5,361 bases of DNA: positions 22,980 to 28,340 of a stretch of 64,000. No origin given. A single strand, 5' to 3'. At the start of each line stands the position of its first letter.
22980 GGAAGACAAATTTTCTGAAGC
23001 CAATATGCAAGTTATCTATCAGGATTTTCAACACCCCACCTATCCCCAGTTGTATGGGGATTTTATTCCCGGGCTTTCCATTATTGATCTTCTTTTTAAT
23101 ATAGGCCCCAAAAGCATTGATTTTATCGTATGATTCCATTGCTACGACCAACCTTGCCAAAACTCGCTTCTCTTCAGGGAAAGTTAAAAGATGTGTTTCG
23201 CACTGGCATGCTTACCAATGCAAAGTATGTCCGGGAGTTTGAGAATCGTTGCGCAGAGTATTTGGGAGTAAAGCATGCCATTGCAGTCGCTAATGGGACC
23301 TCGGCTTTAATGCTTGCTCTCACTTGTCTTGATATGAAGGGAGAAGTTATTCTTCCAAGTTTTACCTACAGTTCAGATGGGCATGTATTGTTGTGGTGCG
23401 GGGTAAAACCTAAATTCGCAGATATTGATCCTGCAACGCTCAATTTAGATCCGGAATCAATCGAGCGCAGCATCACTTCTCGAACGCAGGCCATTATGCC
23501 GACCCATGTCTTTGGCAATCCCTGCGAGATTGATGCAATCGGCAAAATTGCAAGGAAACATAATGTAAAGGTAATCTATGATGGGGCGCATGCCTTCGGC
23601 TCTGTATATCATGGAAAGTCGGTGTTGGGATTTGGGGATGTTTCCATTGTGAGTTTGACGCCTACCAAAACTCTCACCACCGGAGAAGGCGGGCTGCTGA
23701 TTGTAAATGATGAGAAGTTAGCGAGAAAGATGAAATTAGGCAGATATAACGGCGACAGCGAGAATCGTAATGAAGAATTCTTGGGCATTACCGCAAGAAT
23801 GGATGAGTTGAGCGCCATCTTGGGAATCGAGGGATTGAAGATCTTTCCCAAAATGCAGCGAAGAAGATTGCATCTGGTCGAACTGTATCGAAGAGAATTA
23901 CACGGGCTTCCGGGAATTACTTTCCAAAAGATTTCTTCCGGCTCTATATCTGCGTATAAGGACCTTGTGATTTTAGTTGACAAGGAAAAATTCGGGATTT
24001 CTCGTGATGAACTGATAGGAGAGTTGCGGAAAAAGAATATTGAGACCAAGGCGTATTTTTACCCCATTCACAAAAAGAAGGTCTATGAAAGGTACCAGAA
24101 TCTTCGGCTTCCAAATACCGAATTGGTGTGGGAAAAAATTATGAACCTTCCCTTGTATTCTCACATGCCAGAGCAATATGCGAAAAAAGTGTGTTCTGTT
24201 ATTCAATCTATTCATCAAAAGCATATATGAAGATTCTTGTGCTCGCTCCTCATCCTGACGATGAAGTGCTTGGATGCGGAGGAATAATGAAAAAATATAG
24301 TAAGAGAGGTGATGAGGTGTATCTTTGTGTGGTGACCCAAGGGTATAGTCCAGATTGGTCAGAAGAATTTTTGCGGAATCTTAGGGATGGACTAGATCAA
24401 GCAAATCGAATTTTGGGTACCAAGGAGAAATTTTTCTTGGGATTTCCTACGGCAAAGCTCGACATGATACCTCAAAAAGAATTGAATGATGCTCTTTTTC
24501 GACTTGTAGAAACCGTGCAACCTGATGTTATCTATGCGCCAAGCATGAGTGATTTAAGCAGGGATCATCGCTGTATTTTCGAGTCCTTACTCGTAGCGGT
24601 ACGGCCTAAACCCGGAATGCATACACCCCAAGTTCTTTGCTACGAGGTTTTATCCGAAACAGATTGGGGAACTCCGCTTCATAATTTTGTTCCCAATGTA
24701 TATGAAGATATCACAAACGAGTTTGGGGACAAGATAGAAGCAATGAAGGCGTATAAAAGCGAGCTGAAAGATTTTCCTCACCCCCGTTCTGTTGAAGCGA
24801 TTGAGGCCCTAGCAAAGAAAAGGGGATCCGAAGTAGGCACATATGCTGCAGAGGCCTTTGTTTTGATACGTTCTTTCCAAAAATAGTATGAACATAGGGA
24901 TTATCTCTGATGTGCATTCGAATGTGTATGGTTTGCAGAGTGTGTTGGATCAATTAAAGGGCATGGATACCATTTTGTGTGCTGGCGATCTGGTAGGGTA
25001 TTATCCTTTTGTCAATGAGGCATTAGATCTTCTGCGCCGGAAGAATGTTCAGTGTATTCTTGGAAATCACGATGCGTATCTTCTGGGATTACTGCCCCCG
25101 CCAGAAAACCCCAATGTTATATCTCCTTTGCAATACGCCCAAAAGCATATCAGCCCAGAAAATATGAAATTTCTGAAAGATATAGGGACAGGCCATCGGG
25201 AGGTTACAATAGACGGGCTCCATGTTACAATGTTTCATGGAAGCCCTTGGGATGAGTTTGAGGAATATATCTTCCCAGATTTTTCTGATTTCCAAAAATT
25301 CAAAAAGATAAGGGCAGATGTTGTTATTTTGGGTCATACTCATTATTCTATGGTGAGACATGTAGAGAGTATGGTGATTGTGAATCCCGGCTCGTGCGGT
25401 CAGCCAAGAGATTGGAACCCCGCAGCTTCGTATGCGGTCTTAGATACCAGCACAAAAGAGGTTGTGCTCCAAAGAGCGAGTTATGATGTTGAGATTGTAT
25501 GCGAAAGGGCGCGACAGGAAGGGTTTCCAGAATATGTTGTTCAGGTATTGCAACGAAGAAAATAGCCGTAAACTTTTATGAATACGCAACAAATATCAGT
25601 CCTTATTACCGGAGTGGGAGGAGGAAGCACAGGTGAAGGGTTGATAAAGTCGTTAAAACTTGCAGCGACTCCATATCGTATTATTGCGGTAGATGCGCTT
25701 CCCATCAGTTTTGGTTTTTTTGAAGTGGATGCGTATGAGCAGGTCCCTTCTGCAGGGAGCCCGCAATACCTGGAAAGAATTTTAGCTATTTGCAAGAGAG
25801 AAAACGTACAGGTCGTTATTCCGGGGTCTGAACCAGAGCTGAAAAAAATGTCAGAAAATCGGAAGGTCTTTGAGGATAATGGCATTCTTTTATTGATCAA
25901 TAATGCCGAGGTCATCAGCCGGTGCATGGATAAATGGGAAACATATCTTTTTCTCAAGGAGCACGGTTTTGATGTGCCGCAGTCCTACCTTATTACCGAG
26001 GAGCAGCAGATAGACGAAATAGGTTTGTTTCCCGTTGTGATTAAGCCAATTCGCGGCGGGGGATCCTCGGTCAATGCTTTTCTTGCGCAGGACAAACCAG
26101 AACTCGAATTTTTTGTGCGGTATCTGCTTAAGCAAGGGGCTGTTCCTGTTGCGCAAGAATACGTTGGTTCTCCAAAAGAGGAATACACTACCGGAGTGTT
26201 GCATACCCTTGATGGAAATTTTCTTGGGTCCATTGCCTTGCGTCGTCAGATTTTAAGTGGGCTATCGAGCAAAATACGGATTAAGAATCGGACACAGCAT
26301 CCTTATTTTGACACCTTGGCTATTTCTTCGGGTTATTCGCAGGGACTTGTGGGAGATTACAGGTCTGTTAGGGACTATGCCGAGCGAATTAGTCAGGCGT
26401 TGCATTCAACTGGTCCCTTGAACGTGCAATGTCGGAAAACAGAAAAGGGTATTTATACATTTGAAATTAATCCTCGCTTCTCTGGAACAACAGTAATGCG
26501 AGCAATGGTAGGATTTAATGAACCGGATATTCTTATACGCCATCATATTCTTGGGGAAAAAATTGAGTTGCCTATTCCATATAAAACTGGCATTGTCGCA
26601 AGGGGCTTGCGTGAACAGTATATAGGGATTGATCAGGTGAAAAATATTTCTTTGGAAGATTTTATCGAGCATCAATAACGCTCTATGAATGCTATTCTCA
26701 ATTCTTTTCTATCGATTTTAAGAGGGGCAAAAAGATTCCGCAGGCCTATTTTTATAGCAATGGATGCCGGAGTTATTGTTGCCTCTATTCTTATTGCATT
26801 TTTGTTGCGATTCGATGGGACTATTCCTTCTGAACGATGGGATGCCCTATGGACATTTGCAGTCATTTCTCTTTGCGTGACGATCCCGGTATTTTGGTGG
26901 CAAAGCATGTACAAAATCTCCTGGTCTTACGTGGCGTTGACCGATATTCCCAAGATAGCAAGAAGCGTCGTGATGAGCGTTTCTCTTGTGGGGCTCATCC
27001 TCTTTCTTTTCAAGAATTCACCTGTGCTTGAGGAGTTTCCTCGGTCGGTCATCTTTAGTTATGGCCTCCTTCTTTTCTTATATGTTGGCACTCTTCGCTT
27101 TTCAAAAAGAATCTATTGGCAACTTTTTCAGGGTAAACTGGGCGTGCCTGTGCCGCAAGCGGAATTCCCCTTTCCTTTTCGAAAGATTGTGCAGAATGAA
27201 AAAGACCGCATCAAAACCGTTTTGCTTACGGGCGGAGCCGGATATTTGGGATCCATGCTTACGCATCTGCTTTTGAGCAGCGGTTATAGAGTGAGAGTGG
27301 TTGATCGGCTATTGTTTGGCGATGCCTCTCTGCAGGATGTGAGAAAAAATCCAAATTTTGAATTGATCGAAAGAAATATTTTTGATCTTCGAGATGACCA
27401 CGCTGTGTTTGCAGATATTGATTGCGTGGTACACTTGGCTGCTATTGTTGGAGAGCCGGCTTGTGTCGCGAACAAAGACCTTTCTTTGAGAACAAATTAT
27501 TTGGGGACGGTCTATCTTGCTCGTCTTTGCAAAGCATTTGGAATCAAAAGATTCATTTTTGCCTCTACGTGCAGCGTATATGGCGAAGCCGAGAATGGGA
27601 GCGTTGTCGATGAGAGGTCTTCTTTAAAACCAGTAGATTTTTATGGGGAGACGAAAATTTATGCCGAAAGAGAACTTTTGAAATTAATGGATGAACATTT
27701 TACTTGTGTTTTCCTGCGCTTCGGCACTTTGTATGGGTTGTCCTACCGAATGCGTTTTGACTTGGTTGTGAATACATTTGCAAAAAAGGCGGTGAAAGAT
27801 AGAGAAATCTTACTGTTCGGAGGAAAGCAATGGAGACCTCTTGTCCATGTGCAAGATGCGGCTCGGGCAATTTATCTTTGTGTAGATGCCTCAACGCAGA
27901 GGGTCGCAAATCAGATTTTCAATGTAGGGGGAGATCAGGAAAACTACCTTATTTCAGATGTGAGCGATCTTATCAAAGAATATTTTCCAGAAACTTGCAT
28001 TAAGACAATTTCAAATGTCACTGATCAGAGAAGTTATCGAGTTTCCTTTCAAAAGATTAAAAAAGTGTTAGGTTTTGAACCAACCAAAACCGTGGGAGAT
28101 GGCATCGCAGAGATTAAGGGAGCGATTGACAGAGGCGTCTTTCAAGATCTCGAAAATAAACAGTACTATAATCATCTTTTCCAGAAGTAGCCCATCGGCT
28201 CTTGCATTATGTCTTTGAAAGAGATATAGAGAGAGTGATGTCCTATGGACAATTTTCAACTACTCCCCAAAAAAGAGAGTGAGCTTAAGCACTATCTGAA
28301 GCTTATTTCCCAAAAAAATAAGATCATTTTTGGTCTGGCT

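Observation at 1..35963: A 29-kb co-directional glycan locus sits directly upstream of a giant Ig-domain surface protein, an S-layer-glycosylation-like arrangement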

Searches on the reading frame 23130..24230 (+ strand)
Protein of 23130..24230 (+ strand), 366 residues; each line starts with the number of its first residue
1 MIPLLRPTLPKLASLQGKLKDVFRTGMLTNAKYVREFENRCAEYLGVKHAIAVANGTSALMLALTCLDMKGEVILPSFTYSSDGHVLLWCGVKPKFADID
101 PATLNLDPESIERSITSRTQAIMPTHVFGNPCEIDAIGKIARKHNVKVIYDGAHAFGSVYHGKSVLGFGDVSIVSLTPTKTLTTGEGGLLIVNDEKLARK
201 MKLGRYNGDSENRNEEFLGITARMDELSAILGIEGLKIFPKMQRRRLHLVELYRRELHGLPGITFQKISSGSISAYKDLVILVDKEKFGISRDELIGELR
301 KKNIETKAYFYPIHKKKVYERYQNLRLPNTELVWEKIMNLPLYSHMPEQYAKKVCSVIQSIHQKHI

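Call 5: search_protein_families(library=pfam, proteins=[window:23130-24230:+])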
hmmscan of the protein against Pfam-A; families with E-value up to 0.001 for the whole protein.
window:23130-24230:+ (366 aa): 4 families
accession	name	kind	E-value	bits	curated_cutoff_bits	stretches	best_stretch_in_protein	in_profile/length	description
PF01041.23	DegT_DnrJ_EryC1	-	1.2e-101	341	19.8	1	17-358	9-359/360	DegT/DnrJ/EryC1/StrS aminotransferase family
PF01212.27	Beta_elim_lyase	-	3.5e-09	36.8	27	1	31-209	31-228/288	Beta-eliminating lyase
PF00155.27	Aminotran_1_2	-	4e-07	30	19.7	1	32-156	42-190/361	Aminotransferase class I and II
PF01053.26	Cys_Met_Meta_PP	-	1.1e-06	27.9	27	1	35-202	55-223/381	Cys/Met metabolism PLP-dependent enzyme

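Call 62: search_protein_families(library=ncbifam, proteins=[window:23130-24230:+], max_evalue=1e-10)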
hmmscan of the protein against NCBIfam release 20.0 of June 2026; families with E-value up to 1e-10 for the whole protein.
window:23130-24230:+ (366 aa): 7 families
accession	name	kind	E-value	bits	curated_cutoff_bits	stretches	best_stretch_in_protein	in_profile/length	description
TIGR04427.1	PLP_DesI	equivalog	2e-82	277.4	650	1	6-360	25-381/390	dTDP-4-dehydro-6-deoxyglucose aminotransferase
TIGR03588.1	PseC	equivalog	2.4e-68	230.8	423.5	1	20-361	18-379/380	UDP-4-amino-4,6-dideoxy-N-acetyl-beta-L-altrosamine transaminase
NF008658.2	PRK11658.1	equivalog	8.8e-64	215.5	631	1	18-363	19-378/379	UDP-4-amino-4-deoxy-L-arabinose aminotransferase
TIGR04181.1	NHT_00031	hypoth_equivalog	5.4e-61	206.4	420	1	3-341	2-357/359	LegC family aminotransferase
NF008687.0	PRK11706.1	equivalog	1.3e-51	175.6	375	1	19-361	17-373/375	dTDP-4-amino-4,6-dideoxygalactose transaminase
TIGR02379.1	ECA_wecE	subfamily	4e-42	144.3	434.85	1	28-361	27-374/376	dTDP-4-amino-4,6-dideoxy-D-glucose transaminase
NF011936.0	PRK15407.1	equivalog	6.8e-40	137.1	423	1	26-202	59-245/440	lipopolysaccharide biosynthesis protein RfbH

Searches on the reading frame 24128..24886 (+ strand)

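Call 5: search_protein_families(library=pfam, proteins=[window:24128-24886:+])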
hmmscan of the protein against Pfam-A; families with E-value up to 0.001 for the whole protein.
window:24128-24886:+ (252 aa): 1 family
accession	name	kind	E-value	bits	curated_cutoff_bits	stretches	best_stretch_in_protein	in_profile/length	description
PF02585.22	PIG-L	-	4.5e-23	82.6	28.2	1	37-153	1-124/129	GlcNAc-PI de-N-acetylase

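Call 62: search_protein_families(library=ncbifam, proteins=[window:24230-24886:+], max_evalue=1e-10)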
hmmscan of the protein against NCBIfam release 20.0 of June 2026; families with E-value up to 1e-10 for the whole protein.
window:24230-24886:+ (218 aa): 2 families
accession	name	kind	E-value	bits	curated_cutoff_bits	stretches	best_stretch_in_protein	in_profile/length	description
TIGR04001.1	thiol_BshB1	equivalog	1.6e-17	64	182.5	1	2-213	4-221/226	bacillithiol biosynthesis deacetylase BshB1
TIGR04000.1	thiol_BshB2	equivalog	1.4e-14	54.3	195.25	1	2-181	3-187/217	bacillithiol biosynthesis deacetylase BshB2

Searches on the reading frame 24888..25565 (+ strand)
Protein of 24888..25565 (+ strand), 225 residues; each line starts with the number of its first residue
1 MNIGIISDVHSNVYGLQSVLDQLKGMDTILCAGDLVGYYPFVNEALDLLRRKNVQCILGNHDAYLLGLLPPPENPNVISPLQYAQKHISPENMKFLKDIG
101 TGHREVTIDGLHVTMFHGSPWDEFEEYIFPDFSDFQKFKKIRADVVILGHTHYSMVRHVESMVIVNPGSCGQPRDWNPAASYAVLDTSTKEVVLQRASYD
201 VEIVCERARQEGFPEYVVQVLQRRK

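Call 5: search_protein_families(library=pfam, proteins=[window:24888-25565:+])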
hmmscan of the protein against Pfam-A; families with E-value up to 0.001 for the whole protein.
window:24888-25565:+ (225 aa): 2 families
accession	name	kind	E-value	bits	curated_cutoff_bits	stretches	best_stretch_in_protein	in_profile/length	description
PF12850.12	Metallophos_2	-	2.1e-27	96.4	27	1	1-189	1-153/154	Calcineurin-like phosphoesterase superfamily domain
PF00149.33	Metallophos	-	6.7e-15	56.5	21.5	1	1-153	1-190/191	Calcineurin-like phosphoesterase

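Call 62: search_protein_families(library=ncbifam, proteins=[window:24888-25565:+], max_evalue=1e-10)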
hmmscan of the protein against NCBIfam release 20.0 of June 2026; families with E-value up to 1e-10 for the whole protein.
window:24888-25565:+ (225 aa): 2 families
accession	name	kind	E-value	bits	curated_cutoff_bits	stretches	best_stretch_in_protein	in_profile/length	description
TIGR00040.1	yfcE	subfamily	1.7e-19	70.4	56.25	1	1-192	1-155/158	YfcE family phosphodiesterase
NF006988.0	PRK09453.1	equivalog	1.9e-15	57.2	117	0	128-193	113-168/183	phosphodiesterase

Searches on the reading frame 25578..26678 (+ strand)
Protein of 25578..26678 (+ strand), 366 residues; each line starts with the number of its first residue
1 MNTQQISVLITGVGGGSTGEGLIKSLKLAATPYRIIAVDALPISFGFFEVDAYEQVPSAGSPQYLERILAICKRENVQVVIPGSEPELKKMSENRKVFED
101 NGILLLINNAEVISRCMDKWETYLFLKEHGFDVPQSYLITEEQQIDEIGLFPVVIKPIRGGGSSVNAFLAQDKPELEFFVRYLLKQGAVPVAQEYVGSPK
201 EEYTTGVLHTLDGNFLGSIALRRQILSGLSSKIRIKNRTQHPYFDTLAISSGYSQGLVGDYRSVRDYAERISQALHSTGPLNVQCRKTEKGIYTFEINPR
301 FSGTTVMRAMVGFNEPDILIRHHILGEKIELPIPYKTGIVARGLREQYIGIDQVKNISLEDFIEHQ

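Call 5: search_protein_families(library=pfam, proteins=[window:25578-26678:+])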
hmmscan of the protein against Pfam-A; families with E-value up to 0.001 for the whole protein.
window:25578-26678:+ (366 aa): 3 families
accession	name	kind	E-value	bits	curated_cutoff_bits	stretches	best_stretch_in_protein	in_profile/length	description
PF21360.3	PylC-like_N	-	1.5e-15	57.5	27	1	20-105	10-95/96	PylC-like, N-terminal domain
PF15632.11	ATPgrasp_Ter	-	1.9e-11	44.3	29.1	1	263-328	48-112/131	ATP-grasp in the biosynthetic pathway with Ter operon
PF02655.19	ATP-grasp_3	-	5.5e-11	43.2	23.2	1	116-304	1-160/160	ATP-grasp domain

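Call 7: search_protein_families(library=ncbifam, proteins=[window:25578-26678:+], max_evalue=0.01)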
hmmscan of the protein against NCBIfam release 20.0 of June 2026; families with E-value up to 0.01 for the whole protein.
window:25578-26678:+ (366 aa): 30 families (the best 25 are shown)
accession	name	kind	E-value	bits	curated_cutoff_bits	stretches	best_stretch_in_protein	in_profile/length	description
NF009402.0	PRK12767.1-1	equivalog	1.4e-113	379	218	1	5-349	2-323/329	carbamoyl phosphate synthase-like protein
NF009405.0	PRK12767.1-4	equivalog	3.3e-41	141.3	390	1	21-330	13-294/320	carbamoyl phosphate synthase-like protein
NF009403.0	PRK12767.1-2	equivalog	1.1e-37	130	286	1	8-307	3-300/342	carbamoyl phosphate synthase-like protein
NF009406.0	PRK12767.1-5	equivalog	1.4e-30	106.5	271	1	19-180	13-177/327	carbamoyl phosphate synthase-like protein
NF009404.0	PRK12767.1-3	equivalog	6.6e-30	104.1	316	2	34-183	27-178/344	carbamoyl phosphate synthase-like protein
TIGR00768.1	rimK_fam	subfamily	1.9e-15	56.9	143.4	1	22-200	16-174/276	RimK family alpha-L-glutamate ligase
NF005315.0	PRK06849.1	equivalog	3.4e-14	52.7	406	1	22-159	18-161/389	hypothetical protein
NF002563.0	PRK02186.1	subfamily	1.1e-10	40.5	625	1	108-323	97-302/890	argininosuccinate lyase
TIGR02144.1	LysX_arch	equivalog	2.8e-10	39.8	275.6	1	94-200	64-175/281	lysine biosynthesis protein LysX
NF053643.1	Ddl_archaea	equivalog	3.1e-10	39.6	500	1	69-167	54-157/367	putative pseudomurein biosynthesis ATP-grasp protein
NF002378.0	PRK01372.1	subfamily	3.5e-08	32.5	243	1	115-223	97-201/305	D-alanine--D-alanine ligase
NF003671.0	PRK05294.1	equivalog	3.2e-07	28.4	599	1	262-304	799-841/1058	carbamoyl-phosphate synthase large subunit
NF011169.0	PRK14571.1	equivalog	9.1e-07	28.5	404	1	110-212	87-184/300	D-alanyl-alanine synthetase A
TIGR01369.1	CPSaseII_lrg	equivalog_domain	3e-06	25.1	1027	1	262-305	802-845/1052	carbamoyl-phosphate synthase (glutamine-hydrolyzing) large subunit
TIGR01205.1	D_ala_D_alaTIGR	subfamily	5.9e-06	25.5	245.65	1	115-209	103-202/318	D-alanine--D-alanine ligase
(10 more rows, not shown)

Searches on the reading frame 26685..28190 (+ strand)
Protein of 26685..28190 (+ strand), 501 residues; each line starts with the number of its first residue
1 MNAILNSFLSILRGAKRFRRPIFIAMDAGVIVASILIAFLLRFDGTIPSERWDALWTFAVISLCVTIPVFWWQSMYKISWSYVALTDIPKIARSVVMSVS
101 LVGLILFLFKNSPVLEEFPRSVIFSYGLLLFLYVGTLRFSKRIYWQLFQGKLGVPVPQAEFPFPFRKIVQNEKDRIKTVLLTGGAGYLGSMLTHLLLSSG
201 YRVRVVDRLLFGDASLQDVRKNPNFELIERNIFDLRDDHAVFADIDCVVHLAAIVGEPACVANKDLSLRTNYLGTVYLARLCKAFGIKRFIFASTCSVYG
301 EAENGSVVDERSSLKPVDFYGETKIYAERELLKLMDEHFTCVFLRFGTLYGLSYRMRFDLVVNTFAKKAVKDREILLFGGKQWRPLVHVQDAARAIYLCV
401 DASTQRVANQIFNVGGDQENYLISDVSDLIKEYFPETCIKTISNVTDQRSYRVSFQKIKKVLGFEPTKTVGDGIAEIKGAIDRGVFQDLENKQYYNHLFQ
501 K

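Call 5: search_protein_families(library=pfam, proteins=[window:26685-28190:+])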
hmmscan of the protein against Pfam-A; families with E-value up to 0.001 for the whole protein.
window:26685-28190:+ (501 aa): 8 families
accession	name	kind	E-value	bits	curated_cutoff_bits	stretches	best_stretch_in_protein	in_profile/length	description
PF01370.27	Epimerase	-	3.3e-45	154.8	20.9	1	179-415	1-240/240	NAD dependent epimerase/dehydratase family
PF16363.11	GDP_Man_Dehyd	-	2e-26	93.7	27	1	180-476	1-331/332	GDP-mannose 4,6 dehydratase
PF01073.25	3Beta_HSD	-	1.4e-16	60.8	22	1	181-363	2-195/280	3-beta hydroxysteroid dehydrogenase/isomerase family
PF04321.23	RmlD_sub_bind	-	1.6e-16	60.7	27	1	178-416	2-214/287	RmlD substrate binding domain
PF02719.21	Polysacc_synt_2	-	4.7e-10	39.6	20.2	1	179-396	1-213/293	Polysaccharide biosynthesis protein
PF07993.18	NAD_binding_4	-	3.1e-09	36.8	20.1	1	240-351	84-209/258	Male sterility protein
PF13460.12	NAD_binding_10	-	3.5e-08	34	27.2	1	183-347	1-144/184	NAD(P)H-binding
PF05368.20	NmrA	-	0.0001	22.4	27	1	177-295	3-107/298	NmrA-like family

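Call 7: search_protein_families(library=ncbifam, proteins=[window:26685-28190:+], max_evalue=0.01)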
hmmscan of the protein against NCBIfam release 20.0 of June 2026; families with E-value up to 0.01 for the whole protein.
window:26685-28190:+ (501 aa): 32 families (the best 25 are shown)
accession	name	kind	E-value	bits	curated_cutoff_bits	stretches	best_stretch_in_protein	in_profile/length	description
TIGR01179.1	galE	equivalog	3.3e-33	114.9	262.3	1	179-469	2-312/332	UDP-glucose 4-epimerase GalE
TIGR01181.1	dTDP_gluc_dehyt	equivalog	1e-27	97.1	365.1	1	179-476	2-306/321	dTDP-glucose 4,6-dehydratase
TIGR02197.1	heptose_epim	equivalog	1.5e-22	80.2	274.6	1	179-447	1-274/316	ADP-glyceromanno-heptose 6-epimerase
TIGR04180.1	EDH_00030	hypoth_equivalog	2.9e-20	72.5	475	1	179-436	1-258/297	NAD-dependent 4,6-dehydratase LegB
NF043036.1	ErythonDh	equivalog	1e-15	57.8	325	1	179-328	3-157/321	D-erythronate dehydrogenase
TIGR03466.1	HpnA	hypoth_equivalog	3.5e-15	55.7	367.65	1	178-342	2-163/327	hopanoid-associated sugar epimerase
NF042423.1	oxyalk_red_Shew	equivalog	4.5e-14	52.3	580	1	173-351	5-176/331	2-alkyl-3-oxoalkanoate reductase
NF007956.0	PRK10675.1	subfamily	9.8e-14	51.2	394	1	178-334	2-163/338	UDP-glucose 4-epimerase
NF007490.0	PRK10084.1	subfamily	2.6e-13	49.7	649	1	179-475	3-328/361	dTDP-glucose 4,6-dehydratase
NF042422.1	oxyalk_red_OleD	equivalog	4.6e-13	49.2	580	1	179-401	3-216/329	2-alkyl-3-oxoalkanoate reductase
NF007582.0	PRK10217.1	equivalog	7e-12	45.1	698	1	177-438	2-278/355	dTDP-glucose 4,6-dehydratase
TIGR01777.1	yfcH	hypoth_equivalog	1.4e-11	44.6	207.35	1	179-404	1-215/292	TIGR01777 family oxidoreductase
TIGR01214.1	rmlD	equivalog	1.4e-11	44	224.05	1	178-378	1-176/285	dTDP-4-dehydrorhamnose reductase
TIGR01746.1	Thioester-redct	subfamily_domain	8.7e-11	41.6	213.35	1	239-427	83-274/371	thioester reductase domain-containing protein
NF008872.0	PRK11908.1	equivalog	1e-10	41.2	294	1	177-433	2-270/349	bifunctional UDP-4-keto-pentose/UDP-xylose synthase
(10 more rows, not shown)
